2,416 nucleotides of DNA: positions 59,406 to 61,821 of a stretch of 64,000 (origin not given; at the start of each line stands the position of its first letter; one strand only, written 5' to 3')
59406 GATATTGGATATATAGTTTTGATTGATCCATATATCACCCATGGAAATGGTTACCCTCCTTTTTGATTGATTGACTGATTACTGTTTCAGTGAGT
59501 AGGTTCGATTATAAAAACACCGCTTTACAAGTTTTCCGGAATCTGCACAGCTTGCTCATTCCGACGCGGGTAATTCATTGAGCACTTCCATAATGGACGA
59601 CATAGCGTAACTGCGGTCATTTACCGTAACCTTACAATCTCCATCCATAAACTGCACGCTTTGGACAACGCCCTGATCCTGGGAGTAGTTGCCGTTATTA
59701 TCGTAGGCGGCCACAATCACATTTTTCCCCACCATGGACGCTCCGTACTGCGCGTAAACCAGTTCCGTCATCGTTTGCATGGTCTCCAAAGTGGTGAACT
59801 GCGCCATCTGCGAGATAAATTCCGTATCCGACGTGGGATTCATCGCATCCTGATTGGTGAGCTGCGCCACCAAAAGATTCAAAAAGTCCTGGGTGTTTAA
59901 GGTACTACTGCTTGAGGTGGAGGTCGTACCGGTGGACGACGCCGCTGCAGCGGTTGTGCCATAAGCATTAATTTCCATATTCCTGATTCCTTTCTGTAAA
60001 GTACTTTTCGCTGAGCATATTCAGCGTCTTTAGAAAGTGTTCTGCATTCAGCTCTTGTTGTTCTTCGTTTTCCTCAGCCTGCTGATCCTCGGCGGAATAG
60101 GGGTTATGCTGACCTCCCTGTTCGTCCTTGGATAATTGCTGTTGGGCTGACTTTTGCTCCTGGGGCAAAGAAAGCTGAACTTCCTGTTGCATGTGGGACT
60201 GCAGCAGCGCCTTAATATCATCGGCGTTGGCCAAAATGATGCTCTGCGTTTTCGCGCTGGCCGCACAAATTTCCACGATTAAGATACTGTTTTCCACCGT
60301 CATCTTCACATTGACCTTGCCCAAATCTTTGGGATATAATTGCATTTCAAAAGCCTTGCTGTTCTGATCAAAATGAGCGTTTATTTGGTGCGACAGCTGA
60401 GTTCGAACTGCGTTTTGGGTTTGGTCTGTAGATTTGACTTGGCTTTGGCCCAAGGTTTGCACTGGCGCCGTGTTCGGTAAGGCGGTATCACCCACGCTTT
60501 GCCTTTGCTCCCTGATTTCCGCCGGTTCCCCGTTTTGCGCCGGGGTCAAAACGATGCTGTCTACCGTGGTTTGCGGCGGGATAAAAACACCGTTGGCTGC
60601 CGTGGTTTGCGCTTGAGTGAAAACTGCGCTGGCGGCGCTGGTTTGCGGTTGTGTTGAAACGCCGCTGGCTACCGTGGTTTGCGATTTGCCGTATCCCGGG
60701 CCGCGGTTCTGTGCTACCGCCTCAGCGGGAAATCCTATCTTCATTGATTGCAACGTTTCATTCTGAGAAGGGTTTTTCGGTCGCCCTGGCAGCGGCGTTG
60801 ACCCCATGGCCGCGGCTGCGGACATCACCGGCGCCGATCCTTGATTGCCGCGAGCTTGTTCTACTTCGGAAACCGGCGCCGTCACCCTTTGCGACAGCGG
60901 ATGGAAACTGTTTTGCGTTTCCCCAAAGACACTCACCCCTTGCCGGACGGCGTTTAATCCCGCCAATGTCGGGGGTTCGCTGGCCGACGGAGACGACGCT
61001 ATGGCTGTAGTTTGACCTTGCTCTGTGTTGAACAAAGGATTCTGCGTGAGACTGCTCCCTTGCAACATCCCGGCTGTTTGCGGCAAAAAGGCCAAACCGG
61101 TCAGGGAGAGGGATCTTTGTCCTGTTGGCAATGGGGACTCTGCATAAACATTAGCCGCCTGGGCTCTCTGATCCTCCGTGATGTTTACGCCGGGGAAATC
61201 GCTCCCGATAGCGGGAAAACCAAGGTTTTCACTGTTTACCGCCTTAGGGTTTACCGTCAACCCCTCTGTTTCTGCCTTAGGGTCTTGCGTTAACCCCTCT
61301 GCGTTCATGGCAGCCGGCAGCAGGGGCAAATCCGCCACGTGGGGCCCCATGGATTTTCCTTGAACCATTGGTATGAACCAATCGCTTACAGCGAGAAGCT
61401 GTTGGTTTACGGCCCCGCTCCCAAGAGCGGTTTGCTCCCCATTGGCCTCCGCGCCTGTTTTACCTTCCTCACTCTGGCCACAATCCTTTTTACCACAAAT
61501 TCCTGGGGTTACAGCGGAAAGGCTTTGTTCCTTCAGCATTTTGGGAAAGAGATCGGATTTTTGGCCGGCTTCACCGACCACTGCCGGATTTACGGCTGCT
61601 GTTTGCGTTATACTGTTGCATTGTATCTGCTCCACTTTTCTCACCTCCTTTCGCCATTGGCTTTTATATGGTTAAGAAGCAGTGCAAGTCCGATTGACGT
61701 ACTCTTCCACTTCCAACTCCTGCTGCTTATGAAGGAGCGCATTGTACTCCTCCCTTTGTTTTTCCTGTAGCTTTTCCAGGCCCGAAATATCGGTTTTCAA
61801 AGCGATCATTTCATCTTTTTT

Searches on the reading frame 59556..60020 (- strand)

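Call 14: search_protein_families(library=pfam, proteins=[window:59556-60020:-], max_evalue=0.001)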
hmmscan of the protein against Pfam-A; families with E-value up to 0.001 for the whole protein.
window:59556-60020:- (154 aa): 1 family
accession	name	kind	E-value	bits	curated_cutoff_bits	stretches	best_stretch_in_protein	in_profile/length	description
PF03963.19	FlgD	-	4.1e-20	72.2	27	1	22-86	7-71/75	Flagellar hook capping protein - N-terminal region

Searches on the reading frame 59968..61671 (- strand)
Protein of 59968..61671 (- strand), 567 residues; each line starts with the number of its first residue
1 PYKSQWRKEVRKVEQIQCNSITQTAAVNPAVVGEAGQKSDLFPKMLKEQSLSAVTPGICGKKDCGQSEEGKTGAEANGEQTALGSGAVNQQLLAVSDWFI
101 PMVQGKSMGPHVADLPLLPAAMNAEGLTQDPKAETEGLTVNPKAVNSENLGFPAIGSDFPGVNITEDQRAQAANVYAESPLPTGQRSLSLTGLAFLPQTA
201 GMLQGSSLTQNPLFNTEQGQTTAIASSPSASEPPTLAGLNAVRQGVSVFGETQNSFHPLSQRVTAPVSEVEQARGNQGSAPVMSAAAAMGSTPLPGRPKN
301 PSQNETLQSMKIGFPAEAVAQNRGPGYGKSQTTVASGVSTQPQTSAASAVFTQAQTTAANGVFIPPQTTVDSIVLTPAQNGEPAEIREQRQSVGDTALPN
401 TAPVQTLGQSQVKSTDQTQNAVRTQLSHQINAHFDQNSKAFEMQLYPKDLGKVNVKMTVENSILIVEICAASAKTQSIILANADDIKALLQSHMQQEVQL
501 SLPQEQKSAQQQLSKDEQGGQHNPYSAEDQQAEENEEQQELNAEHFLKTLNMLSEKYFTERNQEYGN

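Call 48: search_protein_families(library=pfam, proteins=[window:59968-61671:-], max_evalue=0.0001)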
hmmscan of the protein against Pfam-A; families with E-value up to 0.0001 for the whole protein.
window:59968-61671:- (567 aa): 1 family
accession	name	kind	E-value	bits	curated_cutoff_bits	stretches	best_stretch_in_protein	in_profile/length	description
PF02120.21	Flg_hook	-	1.7e-10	41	29.8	1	429-510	3-84/85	Flagellar hook-length control protein FliK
